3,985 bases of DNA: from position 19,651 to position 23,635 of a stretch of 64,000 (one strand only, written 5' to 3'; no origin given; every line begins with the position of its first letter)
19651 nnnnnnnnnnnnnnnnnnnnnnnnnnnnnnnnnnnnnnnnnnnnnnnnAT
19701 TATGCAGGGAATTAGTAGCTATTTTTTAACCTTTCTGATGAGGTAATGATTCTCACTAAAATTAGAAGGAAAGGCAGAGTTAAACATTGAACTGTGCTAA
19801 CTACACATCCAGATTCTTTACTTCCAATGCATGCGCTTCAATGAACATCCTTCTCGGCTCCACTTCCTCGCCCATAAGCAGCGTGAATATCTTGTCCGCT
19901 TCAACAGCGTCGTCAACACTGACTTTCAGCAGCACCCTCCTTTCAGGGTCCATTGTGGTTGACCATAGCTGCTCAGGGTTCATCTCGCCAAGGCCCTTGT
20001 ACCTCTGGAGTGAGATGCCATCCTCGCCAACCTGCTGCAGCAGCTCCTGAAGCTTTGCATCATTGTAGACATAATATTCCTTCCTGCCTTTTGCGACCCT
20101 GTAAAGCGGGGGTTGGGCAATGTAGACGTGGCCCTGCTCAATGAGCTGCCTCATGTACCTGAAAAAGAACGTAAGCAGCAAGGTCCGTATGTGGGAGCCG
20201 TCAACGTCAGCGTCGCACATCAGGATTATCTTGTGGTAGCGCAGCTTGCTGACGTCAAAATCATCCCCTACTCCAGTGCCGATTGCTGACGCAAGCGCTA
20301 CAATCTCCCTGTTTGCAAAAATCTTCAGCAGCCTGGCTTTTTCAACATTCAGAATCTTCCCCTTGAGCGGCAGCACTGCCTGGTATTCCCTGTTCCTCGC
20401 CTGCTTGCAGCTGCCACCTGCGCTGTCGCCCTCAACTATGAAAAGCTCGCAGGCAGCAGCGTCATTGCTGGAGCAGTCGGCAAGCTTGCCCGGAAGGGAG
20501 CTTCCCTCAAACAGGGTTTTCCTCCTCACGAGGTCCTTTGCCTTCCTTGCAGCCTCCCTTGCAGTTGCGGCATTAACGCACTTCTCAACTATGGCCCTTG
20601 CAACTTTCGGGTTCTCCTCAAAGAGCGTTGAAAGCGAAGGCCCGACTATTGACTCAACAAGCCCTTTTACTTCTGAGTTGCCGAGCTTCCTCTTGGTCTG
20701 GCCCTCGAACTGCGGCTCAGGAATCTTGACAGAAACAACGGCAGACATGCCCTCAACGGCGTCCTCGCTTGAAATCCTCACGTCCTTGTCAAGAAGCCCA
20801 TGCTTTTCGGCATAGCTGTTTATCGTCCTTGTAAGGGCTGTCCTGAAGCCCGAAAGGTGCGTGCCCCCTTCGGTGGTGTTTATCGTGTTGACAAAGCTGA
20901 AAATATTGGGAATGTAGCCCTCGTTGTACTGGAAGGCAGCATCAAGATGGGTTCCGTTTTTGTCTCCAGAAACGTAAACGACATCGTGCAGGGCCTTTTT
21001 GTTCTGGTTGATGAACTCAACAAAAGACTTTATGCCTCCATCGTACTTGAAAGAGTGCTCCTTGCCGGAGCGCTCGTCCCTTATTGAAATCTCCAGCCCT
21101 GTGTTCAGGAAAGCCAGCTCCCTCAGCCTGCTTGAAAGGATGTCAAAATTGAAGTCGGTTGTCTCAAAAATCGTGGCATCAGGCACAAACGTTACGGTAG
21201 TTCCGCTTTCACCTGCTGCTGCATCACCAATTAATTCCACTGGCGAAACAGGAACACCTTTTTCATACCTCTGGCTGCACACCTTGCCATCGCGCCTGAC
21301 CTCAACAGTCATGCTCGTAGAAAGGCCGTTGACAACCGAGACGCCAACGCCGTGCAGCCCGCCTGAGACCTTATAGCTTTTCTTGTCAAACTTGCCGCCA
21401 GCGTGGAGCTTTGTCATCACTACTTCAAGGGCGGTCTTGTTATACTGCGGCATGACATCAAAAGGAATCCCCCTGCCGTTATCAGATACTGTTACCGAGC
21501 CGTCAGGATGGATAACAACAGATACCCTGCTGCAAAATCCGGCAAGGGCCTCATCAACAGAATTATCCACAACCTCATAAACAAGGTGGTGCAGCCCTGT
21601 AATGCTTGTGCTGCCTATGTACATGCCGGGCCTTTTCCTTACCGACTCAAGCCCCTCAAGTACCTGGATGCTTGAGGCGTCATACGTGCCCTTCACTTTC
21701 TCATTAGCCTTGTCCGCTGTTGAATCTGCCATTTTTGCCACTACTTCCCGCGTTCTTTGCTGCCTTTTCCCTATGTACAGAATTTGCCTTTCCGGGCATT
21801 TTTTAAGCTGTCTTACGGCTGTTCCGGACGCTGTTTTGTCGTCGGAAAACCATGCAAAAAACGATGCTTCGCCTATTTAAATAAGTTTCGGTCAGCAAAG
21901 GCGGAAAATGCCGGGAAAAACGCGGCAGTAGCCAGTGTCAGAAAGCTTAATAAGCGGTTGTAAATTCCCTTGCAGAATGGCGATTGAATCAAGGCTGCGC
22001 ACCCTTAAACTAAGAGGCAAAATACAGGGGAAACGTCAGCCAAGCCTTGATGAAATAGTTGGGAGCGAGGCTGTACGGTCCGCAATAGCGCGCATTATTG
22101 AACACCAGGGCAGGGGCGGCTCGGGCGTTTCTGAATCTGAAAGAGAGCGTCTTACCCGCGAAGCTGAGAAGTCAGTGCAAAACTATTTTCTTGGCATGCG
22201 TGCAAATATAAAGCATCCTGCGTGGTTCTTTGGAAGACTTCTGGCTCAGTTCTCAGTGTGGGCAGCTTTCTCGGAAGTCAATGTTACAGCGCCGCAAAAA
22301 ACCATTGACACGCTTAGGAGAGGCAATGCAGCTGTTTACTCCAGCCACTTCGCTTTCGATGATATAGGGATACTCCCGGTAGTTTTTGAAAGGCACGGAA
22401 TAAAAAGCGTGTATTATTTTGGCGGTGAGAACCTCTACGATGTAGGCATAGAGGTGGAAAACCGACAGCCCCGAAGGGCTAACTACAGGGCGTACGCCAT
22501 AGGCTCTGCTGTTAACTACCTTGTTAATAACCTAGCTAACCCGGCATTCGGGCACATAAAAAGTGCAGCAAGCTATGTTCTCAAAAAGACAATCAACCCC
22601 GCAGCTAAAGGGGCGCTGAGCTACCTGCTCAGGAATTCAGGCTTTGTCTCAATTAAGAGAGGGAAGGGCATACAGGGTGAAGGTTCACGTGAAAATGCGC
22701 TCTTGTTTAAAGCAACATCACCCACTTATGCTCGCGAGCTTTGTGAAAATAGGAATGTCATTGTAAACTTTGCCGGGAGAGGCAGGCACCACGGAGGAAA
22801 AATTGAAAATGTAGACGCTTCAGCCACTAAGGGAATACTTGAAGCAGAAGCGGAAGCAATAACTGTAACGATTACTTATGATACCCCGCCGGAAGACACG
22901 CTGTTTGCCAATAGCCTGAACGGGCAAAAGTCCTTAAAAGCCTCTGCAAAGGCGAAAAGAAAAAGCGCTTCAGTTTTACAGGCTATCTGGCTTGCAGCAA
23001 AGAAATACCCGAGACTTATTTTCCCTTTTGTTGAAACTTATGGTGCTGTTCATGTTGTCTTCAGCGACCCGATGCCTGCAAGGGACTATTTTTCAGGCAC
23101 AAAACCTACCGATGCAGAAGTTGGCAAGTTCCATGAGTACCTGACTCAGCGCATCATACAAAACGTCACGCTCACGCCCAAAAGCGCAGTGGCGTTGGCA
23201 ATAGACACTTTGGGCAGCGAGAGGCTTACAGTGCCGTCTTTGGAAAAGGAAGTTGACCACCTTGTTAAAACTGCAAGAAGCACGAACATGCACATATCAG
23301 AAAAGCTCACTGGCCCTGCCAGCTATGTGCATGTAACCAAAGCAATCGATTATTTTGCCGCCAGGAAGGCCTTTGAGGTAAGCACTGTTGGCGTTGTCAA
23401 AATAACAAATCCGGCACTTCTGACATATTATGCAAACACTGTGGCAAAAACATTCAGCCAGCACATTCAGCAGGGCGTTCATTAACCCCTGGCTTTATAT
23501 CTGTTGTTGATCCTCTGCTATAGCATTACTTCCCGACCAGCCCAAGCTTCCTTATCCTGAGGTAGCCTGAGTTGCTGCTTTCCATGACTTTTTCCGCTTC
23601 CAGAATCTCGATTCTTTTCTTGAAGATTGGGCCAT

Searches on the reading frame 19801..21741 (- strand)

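Call 65: search_protein_families(library=pfam, proteins=[window:19801-21741:-], max_evalue=0.00001)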
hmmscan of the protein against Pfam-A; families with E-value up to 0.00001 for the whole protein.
window:19801-21741:- (646 aa): 4 families
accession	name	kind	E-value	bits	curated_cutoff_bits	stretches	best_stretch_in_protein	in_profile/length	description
PF00204.31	DNA_gyraseB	-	6.4e-61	205.3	27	1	236-403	1-172/173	DNA gyrase B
PF00986.26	DNA_gyraseB_C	-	6.7e-30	103.5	29.8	1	574-635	2-63/63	DNA gyrase B subunit, carboxyl terminus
PF01751.28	Toprim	-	6.9e-20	71.5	23.1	1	432-543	1-95/96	Toprim domain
PF02518.31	HATPase_c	-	1.1e-16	61.6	26.4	1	48-189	4-109/111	Histidine kinase-, DNA gyrase B-, and HSP90-like ATPase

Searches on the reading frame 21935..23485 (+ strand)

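Call 65: search_protein_families(library=pfam, proteins=[window:21935-23485:+], max_evalue=0.00001)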
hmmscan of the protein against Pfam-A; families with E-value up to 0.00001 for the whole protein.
window:21935-23485:+ (516 aa): 1 family
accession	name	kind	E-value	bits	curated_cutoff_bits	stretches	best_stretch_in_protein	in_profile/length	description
PF19277.4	GPAT_C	-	4.3e-08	33.2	25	1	368-507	29-185/344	Glycerol-3-phosphate acyltransferase C-terminal region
